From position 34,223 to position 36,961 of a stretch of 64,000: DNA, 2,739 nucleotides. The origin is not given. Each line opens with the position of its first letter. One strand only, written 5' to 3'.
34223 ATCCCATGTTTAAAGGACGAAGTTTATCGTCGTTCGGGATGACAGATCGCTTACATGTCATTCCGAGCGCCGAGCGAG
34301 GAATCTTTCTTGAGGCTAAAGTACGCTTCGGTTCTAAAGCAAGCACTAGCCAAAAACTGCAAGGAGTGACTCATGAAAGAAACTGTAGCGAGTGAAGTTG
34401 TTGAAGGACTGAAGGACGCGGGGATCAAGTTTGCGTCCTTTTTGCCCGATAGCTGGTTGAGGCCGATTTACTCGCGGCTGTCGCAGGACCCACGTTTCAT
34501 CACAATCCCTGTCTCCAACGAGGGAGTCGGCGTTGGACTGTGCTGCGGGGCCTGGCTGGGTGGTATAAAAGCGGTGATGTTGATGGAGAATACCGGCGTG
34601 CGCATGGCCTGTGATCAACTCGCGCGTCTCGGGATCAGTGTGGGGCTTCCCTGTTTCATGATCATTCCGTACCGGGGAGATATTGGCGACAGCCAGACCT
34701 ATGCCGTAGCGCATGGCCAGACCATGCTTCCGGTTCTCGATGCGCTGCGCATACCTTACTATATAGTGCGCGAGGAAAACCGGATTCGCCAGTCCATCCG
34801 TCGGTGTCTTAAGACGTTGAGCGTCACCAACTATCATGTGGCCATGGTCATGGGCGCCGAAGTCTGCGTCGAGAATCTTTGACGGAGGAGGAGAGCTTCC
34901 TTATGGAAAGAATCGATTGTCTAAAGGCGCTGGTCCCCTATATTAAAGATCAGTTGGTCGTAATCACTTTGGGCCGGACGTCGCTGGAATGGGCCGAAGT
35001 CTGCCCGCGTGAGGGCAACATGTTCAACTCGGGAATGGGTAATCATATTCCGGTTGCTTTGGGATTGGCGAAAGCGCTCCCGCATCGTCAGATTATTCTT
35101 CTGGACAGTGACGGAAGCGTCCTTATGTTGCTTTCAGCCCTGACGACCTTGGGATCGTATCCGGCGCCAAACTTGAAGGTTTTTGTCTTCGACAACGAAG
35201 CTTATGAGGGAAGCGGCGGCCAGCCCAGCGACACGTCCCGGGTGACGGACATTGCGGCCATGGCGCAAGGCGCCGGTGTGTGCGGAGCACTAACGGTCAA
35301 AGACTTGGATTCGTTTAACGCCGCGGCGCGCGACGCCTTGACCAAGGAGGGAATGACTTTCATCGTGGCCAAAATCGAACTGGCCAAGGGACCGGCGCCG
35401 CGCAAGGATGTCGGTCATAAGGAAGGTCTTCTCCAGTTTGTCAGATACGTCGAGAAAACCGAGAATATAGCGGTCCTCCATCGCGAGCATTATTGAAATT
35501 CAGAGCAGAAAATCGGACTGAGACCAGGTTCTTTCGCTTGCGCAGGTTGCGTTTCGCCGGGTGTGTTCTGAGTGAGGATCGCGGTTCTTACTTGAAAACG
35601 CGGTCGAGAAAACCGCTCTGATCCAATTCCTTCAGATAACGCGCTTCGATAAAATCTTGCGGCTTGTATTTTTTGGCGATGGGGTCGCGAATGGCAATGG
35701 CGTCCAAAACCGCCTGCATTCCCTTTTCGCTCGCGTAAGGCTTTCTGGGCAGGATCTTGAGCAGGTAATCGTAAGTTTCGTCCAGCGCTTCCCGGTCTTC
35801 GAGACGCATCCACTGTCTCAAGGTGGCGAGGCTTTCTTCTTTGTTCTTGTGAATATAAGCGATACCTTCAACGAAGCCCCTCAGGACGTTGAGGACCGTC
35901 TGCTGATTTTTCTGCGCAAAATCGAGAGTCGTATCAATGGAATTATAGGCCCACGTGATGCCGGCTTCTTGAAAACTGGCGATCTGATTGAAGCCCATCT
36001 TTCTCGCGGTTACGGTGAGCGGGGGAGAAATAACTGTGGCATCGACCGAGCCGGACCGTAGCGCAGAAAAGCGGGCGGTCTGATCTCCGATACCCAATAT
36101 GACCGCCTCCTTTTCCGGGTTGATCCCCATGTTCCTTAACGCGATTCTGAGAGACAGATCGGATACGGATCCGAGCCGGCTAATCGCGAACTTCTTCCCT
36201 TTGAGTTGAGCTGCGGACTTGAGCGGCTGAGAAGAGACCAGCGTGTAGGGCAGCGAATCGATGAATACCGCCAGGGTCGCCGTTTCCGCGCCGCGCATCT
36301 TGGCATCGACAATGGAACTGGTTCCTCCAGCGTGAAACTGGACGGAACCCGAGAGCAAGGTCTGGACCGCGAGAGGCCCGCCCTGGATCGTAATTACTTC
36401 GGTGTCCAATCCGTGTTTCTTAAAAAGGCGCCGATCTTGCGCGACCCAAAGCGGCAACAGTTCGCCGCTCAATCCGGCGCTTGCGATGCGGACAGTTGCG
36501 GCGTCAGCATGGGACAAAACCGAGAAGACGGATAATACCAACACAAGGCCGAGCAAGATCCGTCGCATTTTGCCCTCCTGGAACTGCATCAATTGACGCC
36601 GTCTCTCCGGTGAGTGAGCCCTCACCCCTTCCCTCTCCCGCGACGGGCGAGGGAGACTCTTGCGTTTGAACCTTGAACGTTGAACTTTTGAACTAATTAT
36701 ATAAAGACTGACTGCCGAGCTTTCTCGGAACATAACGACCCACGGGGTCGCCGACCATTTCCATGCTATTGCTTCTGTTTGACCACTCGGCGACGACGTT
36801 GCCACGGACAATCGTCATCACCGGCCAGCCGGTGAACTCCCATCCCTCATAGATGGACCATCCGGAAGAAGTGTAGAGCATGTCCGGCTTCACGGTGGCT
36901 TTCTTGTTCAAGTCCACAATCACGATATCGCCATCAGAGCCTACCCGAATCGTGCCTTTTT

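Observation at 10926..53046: Candidate undescribed system: five split ComDE-like ThDP decarboxylases, each wired to secreted NMT1/SsuA-type binding proteins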

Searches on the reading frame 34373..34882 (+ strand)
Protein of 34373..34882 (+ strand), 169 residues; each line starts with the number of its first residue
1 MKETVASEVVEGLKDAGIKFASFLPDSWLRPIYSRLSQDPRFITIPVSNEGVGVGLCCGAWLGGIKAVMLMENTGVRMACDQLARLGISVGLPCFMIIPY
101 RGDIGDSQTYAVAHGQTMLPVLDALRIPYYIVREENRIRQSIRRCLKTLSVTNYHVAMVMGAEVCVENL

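Call 3: search_protein_families(library=pfam, proteins=[window:34373-34882:+], max_evalue=0.01)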
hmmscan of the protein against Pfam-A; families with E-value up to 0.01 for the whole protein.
window:34373-34882:+ (169 aa): 0 families

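Call 4: search_protein_families(library=ncbifam, proteins=[window:34373-34882:+], max_evalue=0.01)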
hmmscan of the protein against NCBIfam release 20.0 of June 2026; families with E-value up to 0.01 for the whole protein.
window:34373-34882:+ (169 aa): 3 families
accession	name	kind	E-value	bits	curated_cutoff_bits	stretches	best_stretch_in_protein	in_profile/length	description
TIGR03845.1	sulfopyru_alph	equivalog_domain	1.8e-23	83.2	147.95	1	8-160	3-155/160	sulfopyruvate decarboxylase subunit alpha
TIGR03297.1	Ppyr-DeCO2ase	equivalog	2.8e-17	62.8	312.5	1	17-163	1-153/360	phosphonopyruvate decarboxylase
NF008267.0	PRK11039.1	equivalog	0.0072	16.3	195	0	97-166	26-92/141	DUF1249 family protein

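Call 36: search_solved_structures(query=window:34373-34882:+, max_evalue=0.01, show_alignments=2)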
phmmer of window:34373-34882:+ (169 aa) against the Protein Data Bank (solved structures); distinct sequences matched with E-value up to 0.01: 3.
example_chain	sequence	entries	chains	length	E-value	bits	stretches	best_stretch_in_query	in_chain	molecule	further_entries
9u8q_A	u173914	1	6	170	2.6e-18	69.4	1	9-165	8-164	Thiamine pyrophosphate enzyme N-terminal TPP-binding domain-containing protein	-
9u8r_A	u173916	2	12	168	2.8e-18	69.3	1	10-165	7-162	Thiamine pyrophosphate enzyme N-terminal TPP-binding domain-containing protein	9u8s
9iz3_A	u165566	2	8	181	2.5e-11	46.7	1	30-161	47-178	Putative phosphonopyruvate decarboxylase alpha subunit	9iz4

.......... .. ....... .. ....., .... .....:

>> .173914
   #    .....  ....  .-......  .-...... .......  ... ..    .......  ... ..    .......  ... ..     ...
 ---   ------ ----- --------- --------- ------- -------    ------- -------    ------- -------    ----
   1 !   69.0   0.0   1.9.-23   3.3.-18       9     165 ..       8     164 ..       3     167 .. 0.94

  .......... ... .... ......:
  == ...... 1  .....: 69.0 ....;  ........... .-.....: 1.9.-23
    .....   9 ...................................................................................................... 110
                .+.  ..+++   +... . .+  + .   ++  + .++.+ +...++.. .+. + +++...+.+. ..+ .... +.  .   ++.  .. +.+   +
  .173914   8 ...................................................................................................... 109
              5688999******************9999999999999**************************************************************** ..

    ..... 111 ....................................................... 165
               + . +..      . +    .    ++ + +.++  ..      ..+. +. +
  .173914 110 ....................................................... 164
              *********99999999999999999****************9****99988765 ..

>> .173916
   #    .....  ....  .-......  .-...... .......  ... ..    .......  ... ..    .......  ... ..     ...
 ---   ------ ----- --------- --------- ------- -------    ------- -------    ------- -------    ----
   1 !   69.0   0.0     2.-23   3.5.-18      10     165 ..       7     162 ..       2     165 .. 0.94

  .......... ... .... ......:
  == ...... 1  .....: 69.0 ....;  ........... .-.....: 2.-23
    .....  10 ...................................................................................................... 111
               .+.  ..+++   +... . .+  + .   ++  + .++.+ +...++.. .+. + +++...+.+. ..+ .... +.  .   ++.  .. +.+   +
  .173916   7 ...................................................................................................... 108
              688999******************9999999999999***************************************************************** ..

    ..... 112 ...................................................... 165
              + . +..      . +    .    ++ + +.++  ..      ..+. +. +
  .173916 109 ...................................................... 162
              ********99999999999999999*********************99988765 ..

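Call 46: predict_structure(alignment_id=A3)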
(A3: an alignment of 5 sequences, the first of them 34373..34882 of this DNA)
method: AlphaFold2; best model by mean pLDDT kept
length: 169 residues; sequences in the alignment: 5
mean_pLDDT: 83.8   pTM: 0.84
mean pLDDT of the five models: 83.8, 83.1, 78.4, 72.8, 71.8
residues with pLDDT >= 90: 80; 70-90: 66; 50-70: 8; < 50: 15
segments of 3 or more residues with pLDDT < 50: 103-115
pLDDT, mean of each block of 10 residues (from residue 1): 91 96 83 93 91 92 93 83 83 88 44 56 89 92 94 90 67
secondary structure, 60 per line:
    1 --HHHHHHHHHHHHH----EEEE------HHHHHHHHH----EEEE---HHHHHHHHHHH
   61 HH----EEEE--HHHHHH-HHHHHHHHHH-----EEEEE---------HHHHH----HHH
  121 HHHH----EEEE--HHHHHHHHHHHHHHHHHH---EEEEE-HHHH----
elements in order: H3-15 E20-23 H30-38 E43-46 H50-62 E67-70 H73-78 H80-89 E95-99 H109-113 H118-124 E129-132 H135-152 E156-160 H162-165

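Call 49: fold_search(model_id=the predicted structure, library=pdb)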
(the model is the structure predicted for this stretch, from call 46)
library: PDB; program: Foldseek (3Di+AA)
matches with E <= 10: 1702; with E <= 0.001: 354
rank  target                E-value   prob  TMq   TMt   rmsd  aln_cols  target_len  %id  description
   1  9u8q_A                3.4e-15  1.00  0.84  0.84   2.5       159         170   31  Crystal structure of thiamine pyrophosphate (TPP)-dependent alpha-imino acid decarboxylase (AzcB and AzcC) from Strept (released 2026-04-01)
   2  9u8q_D                6.0e-15  1.00  0.85  0.86   2.5       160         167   31  Crystal structure of thiamine pyrophosphate (TPP)-dependent alpha-imino acid decarboxylase (AzcB and AzcC) from Strept (released 2026-04-01)
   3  9u8q_E                9.2e-15  1.00  0.84  0.84   2.5       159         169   31  Crystal structure of thiamine pyrophosphate (TPP)-dependent alpha-imino acid decarboxylase (AzcB and AzcC) from Strept (released 2026-04-01)
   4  9u8q_F                1.0e-14  1.00  0.84  0.85   2.4       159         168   31  Crystal structure of thiamine pyrophosphate (TPP)-dependent alpha-imino acid decarboxylase (AzcB and AzcC) from Strept (released 2026-04-01)
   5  9u8r_A                1.1e-14  1.00  0.86  0.87   2.5       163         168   31  Crystal structure of thiamine pyrophosphate (TPP)-dependent alpha-imino acid decarboxylase (AzcB and AzcC) from Strept (released 2026-04-01)
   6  9u8s_B                1.7e-14  1.00  0.86  0.88   2.4       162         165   31  Crystal structure of thiamine pyrophosphate (TPP)-dependent alpha-imino acid decarboxylase (AzcB and AzcC) from Strept (released 2026-04-01)
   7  9u8r_B                2.2e-14  1.00  0.86  0.87   2.4       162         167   31  Crystal structure of thiamine pyrophosphate (TPP)-dependent alpha-imino acid decarboxylase (AzcB and AzcC) from Strept (released 2026-04-01)
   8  9u8r_C                2.2e-14  1.00  0.86  0.87   2.4       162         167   31  Crystal structure of thiamine pyrophosphate (TPP)-dependent alpha-imino acid decarboxylase (AzcB and AzcC) from Strept (released 2026-04-01)
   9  9u8r_D                3.0e-14  1.00  0.86  0.87   2.4       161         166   30  Crystal structure of thiamine pyrophosphate (TPP)-dependent alpha-imino acid decarboxylase (AzcB and AzcC) from Strept (released 2026-04-01)
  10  9iz4_A                5.7e-13  1.00  0.80  0.82   2.6       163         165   24  Crystal structure of phosphonopyruvate decarboxylase RhiEF from Bacillus subtilis ATCC6633 in complex with thiamine py (released 2024-12-18)
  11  9iz3_A                2.3e-10  1.00  0.76  0.90   1.9       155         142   22  Crystal structure of phosphonopyruvate decarboxylase RhiEF from Bacillus subtilis ATCC6633 (released 2024-12-18)
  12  9iz3_C                1.3e-09  1.00  0.78  0.90   2.0       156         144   25  Crystal structure of phosphonopyruvate decarboxylase RhiEF from Bacillus subtilis ATCC6633 (released 2024-12-18)
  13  6wo1_A                5.1e-07  1.00  0.77  0.26   2.8       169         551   15  Hybrid acetohydroxyacid synthase complex structure with Cryptococcus neoformans AHAS catalytic subunit and Saccharomyc (released 2020-07-15)
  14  1ovm_A                6.1e-07  1.00  0.71  0.25   4.4       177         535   16  Crystal structure of Indolepyruvate decarboxylase from Enterobacter cloacae (released 2003-06-03)
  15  8zk6_A                9.4e-07  1.00  0.70  0.25   4.2       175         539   17  Crystal structure of the Decarboxylase KDC4427 from Enterobacter sp. CGMCC 5087 (released 2025-05-21)
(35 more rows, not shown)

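Call 59: find_homologous_proteins(query=window:34373-34882:+, max_evalue=1e-8)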
Query window:34373-34882:+ (169 aa): 60 proteins with E <= 1e-8 among 174 candidates.
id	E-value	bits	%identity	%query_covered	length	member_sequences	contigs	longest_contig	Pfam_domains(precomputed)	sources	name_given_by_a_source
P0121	8.0e-99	346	91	100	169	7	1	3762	-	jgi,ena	-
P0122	3.0e-98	344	89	100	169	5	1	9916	-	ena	-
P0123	1.1e-97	342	88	100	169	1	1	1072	-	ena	-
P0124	2.5e-96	338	88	100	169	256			-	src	-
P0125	6.1e-95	333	86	100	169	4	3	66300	-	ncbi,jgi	jgi:sulfopyruvate decarboxylase subunit alpha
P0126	9.0e-95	333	85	100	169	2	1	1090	-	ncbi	-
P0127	1.2e-94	332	86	100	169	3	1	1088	-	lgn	-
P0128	1.4e-94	332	86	100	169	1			-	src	-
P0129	3.9e-94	331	85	100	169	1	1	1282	-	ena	-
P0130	6.9e-94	330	85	99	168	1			-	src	-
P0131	2.6e-93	328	85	100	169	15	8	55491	-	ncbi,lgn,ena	-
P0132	6.5e-93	327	86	100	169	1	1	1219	-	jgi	jgi:sulfopyruvate decarboxylase subunit alpha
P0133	4.3e-91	321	82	100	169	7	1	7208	-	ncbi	-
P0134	2.9e-90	318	82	100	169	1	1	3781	-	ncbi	-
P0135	5.3e-90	317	80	100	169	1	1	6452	-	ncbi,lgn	-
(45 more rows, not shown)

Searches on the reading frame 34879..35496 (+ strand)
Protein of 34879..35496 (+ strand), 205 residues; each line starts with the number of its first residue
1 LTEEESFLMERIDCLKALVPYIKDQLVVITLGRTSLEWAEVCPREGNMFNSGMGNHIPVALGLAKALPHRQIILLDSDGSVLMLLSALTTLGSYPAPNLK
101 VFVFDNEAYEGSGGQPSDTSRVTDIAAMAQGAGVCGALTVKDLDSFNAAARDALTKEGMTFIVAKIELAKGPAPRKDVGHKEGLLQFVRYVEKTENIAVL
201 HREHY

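Call 3: search_protein_families(library=pfam, proteins=[window:34879-35496:+], max_evalue=0.01)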
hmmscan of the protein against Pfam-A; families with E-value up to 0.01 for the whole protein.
window:34879-35496:+ (205 aa): 1 family
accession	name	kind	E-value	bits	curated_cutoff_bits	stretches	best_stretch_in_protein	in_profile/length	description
PF02775.26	TPP_enzyme_C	-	4.5e-17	62.7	21.9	1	49-163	26-150/151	Thiamine pyrophosphate enzyme, C-terminal TPP binding domain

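Call 4: search_protein_families(library=ncbifam, proteins=[window:34879-35496:+], max_evalue=0.01)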
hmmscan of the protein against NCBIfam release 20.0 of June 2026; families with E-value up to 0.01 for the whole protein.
window:34879-35496:+ (205 aa): 27 families (the best 25 are shown)
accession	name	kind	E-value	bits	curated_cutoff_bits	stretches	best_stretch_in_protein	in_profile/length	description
NF004813.0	PRK06163.1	equivalog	1.9e-32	112.6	240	1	3-171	7-177/202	hypothetical protein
TIGR03846.1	sulfopy_beta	equivalog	1.8e-28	99.7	221.5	1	11-169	1-159/182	sulfopyruvate decarboxylase subunit beta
TIGR03297.1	Ppyr-DeCO2ase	equivalog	2.5e-27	95.8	312.5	1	8-171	170-339/360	phosphonopyruvate decarboxylase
NF005760.0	PRK07586.1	equivalog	8.7e-10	38.2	363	1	29-110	361-443/514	acetolactate synthase large subunit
NF006591.0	PRK09124.1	equivalog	2.7e-09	35.9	792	1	49-172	406-538/574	ubiquinone-dependent pyruvate dehydrogenase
NF005114.0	PRK06546.1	equivalog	1e-08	34.2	893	1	50-162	407-525/578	pyruvate dehydrogenase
TIGR04377.1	myo_inos_iolD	equivalog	3.2e-07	29.4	715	1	51-110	440-498/616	3D-(3,5/4)-trihydroxycyclohexane-1,2-dione acylhydrolase (decyclizing)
NF005485.1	PRK07092.1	equivalog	1.1e-06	27.8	493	1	50-167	395-519/523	benzoylformate decarboxylase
NF006052.0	PRK08199.1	subfamily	1.4e-06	26.9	539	1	51-162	415-533/559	thiamine pyrophosphate protein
NF006319.0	PRK08527.1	equivalog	3.3e-06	25.8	905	1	52-167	416-539/565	acetolactate synthase large subunit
NF005651.0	PRK07418.1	subfamily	4.4e-06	25.2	942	1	52-111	436-493/617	acetolactate synthase large subunit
NF006016.1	PRK08155.1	equivalog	5.6e-06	25.1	870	1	52-168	410-534/554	acetolactate synthase large subunit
NF006377.0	PRK08611.1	equivalog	8.3e-06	24.6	742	1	52-180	409-543/576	pyruvate oxidase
NF006524.0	PRK08978.1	equivalog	1.7e-05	23.3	738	1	52-107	402-456/548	acetolactate synthase 2 catalytic subunit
TIGR00118.1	acolac_lg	equivalog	2e-05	23.3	538.35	1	52-164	411-532/557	biosynthetic-type acetolactate synthase large subunit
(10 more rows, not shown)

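Call 37: search_solved_structures(query=window:34879-35496:+, max_evalue=0.000001, show_alignments=2)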
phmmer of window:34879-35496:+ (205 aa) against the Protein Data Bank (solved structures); distinct sequences matched with E-value up to 0.000001: 2.
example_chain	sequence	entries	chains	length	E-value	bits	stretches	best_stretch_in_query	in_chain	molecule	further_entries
9u8q_G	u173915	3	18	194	7.8e-12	48.5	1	13-140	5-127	Thiamine pyrophosphate enzyme TPP-binding domain-containing protein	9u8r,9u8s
9iz3_B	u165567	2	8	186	7.1e-11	45.4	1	11-128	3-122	Putative phosphonopyruvate decarboxylase beta subunit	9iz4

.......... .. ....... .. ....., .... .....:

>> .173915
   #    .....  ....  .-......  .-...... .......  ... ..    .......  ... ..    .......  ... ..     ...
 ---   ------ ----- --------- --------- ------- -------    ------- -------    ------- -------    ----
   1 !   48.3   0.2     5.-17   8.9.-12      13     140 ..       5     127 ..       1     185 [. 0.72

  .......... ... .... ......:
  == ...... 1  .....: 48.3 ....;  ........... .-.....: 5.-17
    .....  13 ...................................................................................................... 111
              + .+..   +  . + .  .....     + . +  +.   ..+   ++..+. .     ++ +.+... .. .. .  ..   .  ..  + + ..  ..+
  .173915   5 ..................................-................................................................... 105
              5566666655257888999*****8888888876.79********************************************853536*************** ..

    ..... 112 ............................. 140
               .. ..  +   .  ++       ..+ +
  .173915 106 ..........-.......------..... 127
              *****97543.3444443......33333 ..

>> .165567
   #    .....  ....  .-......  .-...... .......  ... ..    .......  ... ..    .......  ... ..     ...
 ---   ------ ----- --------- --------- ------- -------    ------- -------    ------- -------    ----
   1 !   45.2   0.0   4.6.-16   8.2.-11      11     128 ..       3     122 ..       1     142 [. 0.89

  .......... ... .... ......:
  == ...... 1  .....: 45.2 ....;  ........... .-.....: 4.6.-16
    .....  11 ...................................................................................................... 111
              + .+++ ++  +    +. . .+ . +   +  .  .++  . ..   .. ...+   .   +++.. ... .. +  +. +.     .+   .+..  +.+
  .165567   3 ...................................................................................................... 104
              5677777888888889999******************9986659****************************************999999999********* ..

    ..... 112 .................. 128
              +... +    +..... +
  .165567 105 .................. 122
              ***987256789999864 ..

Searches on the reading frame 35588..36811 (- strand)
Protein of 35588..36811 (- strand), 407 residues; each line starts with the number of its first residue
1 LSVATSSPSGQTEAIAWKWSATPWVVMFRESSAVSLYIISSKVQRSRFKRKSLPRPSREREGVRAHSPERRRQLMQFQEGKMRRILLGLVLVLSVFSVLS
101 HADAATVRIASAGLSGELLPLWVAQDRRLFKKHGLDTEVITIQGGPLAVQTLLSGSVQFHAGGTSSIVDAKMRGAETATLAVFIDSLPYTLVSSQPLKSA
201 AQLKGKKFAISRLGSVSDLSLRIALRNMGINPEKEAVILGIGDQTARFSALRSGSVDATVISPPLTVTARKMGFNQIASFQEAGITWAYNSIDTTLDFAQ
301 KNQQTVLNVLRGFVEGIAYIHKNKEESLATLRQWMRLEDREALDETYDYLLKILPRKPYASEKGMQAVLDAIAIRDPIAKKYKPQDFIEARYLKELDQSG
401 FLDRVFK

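Call 6: search_protein_families(library=pfam, proteins=[window:35588-36811:-], max_evalue=0.001)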
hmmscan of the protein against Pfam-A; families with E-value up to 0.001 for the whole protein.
window:35588-36811:- (407 aa): 3 families
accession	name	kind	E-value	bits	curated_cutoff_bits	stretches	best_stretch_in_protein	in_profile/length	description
PF09084.16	NMT1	-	8.9e-16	58.9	20.5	1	119-326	5-215/216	NMT1/THI5 like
PF13379.11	NMT1_2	-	7.9e-11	42.7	24.7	1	119-324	19-242/252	NMT1-like family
PF12974.12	Phosphonate-bd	-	4.8e-05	23.3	27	1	131-262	25-163/242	ABC transporter, phosphonate, periplasmic substrate-binding protein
